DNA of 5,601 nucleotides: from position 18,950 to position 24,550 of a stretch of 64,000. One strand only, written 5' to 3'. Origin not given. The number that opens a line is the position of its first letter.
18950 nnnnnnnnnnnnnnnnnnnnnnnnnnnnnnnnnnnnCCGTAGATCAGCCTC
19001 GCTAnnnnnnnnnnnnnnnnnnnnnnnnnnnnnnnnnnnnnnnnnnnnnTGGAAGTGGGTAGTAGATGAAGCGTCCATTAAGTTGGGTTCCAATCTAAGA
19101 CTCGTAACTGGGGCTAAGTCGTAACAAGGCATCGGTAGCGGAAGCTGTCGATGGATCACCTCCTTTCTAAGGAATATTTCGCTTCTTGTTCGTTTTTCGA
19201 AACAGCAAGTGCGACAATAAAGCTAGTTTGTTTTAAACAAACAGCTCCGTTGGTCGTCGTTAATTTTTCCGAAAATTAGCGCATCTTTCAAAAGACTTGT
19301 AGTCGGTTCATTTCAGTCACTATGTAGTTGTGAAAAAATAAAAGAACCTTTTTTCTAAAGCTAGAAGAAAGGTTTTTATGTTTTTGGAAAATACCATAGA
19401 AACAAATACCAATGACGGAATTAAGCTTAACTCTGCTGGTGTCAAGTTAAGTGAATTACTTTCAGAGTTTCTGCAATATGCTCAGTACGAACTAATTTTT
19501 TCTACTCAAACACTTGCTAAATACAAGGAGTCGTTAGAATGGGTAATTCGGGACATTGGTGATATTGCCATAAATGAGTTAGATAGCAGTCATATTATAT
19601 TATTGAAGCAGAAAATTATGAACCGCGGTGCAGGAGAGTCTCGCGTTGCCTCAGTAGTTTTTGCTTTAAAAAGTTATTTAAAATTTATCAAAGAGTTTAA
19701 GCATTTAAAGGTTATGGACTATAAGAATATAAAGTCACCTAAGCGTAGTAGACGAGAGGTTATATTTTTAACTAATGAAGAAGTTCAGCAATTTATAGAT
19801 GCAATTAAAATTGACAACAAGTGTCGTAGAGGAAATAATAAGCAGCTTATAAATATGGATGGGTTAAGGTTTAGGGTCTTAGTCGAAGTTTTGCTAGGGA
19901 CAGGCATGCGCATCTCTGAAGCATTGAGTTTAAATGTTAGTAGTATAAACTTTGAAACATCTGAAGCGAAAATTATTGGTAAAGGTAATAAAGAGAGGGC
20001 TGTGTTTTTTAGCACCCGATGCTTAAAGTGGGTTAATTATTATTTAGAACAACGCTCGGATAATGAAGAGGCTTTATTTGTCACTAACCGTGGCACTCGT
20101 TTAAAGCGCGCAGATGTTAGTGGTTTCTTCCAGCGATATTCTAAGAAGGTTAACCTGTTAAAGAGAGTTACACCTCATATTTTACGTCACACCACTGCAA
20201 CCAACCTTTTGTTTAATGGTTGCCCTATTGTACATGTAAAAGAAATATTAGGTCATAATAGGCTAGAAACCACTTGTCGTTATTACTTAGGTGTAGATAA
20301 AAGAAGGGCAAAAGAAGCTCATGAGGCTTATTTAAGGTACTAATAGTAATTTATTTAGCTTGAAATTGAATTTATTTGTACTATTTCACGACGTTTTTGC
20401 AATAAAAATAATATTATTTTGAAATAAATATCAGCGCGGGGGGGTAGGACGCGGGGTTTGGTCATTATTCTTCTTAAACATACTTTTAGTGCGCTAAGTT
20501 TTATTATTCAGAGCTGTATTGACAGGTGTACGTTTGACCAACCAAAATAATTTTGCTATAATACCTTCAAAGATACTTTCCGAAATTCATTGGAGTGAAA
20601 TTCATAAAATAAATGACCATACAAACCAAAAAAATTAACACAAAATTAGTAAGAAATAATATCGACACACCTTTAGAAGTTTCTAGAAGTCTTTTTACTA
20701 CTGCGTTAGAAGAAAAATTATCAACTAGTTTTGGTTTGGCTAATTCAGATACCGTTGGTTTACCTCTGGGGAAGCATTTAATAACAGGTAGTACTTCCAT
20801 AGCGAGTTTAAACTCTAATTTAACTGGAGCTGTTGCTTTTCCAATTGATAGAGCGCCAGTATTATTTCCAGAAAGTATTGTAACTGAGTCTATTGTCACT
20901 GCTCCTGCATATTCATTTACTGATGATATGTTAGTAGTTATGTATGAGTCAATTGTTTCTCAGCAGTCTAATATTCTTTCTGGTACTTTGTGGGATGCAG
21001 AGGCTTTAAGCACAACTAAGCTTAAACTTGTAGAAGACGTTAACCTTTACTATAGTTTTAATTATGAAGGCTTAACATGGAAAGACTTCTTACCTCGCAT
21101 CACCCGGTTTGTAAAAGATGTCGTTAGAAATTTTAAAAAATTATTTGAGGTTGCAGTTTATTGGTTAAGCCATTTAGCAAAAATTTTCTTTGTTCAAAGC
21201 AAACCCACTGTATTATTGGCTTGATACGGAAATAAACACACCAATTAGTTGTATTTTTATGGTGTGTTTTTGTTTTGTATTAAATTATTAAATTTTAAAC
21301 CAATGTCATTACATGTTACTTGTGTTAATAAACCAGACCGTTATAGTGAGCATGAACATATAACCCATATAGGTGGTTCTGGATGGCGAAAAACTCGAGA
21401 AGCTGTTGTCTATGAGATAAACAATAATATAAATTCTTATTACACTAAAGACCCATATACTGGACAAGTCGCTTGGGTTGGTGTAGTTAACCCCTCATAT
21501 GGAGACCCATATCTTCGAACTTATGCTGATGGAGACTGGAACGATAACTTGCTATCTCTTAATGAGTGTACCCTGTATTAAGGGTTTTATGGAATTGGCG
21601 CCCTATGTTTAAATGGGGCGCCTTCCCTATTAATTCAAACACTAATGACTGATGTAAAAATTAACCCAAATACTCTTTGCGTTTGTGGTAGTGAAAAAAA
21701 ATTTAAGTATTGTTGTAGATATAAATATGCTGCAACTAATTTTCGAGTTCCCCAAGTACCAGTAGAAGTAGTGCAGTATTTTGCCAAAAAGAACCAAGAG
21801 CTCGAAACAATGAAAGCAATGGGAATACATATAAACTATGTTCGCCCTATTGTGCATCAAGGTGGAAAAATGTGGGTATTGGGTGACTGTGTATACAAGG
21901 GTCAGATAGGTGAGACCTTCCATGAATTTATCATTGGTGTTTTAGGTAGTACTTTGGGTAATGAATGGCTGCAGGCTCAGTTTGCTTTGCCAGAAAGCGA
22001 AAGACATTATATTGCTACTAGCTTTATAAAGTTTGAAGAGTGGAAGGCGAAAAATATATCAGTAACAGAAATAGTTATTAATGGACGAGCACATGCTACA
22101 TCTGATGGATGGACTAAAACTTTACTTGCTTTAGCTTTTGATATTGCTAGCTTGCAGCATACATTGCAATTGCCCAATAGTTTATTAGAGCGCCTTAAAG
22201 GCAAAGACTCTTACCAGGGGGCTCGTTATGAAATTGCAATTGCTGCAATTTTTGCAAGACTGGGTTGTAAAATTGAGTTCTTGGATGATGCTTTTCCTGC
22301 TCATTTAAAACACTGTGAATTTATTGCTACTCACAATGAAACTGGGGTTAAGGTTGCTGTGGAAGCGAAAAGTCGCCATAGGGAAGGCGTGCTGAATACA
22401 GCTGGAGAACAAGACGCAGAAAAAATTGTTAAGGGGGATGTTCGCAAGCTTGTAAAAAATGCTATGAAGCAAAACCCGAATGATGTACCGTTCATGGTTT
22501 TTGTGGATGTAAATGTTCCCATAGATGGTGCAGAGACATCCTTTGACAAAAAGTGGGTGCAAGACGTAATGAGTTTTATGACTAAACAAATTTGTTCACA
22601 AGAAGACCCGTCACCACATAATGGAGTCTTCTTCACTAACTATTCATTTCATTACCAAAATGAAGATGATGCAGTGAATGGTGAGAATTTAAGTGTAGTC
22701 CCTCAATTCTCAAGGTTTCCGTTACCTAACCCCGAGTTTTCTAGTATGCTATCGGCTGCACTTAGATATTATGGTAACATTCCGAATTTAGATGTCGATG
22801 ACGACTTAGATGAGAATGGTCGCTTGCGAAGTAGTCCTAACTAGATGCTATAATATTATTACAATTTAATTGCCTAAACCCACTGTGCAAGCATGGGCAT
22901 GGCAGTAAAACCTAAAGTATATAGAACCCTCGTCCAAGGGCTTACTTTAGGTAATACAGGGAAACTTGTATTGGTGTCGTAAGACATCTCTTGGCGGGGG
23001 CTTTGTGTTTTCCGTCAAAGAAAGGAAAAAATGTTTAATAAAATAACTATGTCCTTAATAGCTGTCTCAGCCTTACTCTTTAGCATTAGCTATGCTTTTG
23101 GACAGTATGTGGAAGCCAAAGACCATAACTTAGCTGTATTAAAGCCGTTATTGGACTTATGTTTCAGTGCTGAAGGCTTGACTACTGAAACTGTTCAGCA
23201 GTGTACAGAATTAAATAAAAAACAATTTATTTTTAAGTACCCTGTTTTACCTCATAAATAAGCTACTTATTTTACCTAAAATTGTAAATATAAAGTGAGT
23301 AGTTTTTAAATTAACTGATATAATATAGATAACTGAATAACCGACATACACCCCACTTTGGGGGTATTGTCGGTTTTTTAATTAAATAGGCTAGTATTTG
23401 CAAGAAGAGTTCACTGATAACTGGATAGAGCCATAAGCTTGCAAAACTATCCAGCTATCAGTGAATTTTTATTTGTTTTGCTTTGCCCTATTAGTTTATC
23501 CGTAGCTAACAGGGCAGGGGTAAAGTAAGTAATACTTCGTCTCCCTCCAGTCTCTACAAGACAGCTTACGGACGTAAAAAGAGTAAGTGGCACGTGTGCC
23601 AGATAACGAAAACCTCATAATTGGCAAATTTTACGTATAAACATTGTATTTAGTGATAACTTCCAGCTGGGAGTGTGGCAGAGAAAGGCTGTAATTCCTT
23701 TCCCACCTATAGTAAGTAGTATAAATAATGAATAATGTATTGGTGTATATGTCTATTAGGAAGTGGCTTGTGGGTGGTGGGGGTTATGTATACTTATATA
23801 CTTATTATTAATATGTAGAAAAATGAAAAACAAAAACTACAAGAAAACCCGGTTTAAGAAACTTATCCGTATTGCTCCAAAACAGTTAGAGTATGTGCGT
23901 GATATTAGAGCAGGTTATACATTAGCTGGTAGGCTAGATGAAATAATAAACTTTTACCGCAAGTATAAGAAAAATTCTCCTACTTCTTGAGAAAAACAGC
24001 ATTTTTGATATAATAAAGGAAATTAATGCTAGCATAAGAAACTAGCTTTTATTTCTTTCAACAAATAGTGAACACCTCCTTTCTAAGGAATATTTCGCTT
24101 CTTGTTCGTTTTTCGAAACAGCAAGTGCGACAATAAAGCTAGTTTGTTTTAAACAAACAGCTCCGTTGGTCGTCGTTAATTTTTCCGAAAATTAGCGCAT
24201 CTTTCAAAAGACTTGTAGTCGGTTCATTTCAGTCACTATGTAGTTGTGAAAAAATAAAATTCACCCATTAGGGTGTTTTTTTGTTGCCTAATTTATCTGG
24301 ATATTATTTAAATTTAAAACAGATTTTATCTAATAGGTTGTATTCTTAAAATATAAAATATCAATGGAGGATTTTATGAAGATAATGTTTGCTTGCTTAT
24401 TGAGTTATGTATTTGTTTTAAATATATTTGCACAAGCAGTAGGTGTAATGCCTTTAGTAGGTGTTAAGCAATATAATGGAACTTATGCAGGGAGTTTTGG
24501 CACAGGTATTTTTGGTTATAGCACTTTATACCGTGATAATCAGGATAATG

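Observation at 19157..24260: Integrase-bearing element inserted at the 3' end of the 16S rRNA gene, flanked by 187-bp direct repeats that include the anti-SD tail of 16S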

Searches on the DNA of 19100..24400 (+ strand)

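Call 35: search_rna_families(source=window, start=19100, end=24400, threshold=evalue, max_evalue=1, show_alignments=1)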
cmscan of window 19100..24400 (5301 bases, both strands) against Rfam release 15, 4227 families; matches with E-value up to 1: 4.
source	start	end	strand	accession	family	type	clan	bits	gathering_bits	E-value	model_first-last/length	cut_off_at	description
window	22871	22988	+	RF03000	LOOT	Gene; sRNA;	-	80.2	46.4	1.4e-14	1-121/121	no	LOOT RNA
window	19100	19166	+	RF00177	SSU_rRNA_bacteria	Gene; rRNA;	CL00111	55.9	50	2.8e-14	1467-1533/1533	5'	Bacterial small subunit ribosomal RNA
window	19335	19384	+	RF03940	MIR9563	Gene; miRNA;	-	25.1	90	0.18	1-127/127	no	MIR9563 microRNA precursor family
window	19320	19399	+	RF00906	MIR1120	Gene; miRNA;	-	21.8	86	0.85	1-87/87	no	MIR1120/MIR1122 microRNA precursor family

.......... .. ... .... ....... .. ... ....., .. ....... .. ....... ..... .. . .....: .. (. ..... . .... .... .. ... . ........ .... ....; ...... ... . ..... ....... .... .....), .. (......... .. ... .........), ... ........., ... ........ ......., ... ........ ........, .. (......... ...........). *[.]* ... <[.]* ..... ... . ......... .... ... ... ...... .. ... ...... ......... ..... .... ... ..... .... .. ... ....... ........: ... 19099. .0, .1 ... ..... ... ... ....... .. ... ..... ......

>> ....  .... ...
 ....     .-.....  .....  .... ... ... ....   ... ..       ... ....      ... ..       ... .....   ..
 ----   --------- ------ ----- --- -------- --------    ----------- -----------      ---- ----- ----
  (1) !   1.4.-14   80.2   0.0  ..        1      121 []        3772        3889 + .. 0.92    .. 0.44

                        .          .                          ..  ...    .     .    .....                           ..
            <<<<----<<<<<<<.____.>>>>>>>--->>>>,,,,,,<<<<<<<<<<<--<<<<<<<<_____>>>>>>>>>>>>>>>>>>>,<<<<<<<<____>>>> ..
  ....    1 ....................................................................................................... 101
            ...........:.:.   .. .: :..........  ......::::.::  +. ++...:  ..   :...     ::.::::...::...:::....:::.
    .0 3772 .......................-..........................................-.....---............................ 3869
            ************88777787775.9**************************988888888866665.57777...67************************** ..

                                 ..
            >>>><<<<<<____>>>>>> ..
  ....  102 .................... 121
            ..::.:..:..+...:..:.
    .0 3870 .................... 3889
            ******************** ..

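Call 41: search_rna_families(sources=[L018, L026, L027, L031, L036, L037, L046, L048, L070, L077], threshold=gathering)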
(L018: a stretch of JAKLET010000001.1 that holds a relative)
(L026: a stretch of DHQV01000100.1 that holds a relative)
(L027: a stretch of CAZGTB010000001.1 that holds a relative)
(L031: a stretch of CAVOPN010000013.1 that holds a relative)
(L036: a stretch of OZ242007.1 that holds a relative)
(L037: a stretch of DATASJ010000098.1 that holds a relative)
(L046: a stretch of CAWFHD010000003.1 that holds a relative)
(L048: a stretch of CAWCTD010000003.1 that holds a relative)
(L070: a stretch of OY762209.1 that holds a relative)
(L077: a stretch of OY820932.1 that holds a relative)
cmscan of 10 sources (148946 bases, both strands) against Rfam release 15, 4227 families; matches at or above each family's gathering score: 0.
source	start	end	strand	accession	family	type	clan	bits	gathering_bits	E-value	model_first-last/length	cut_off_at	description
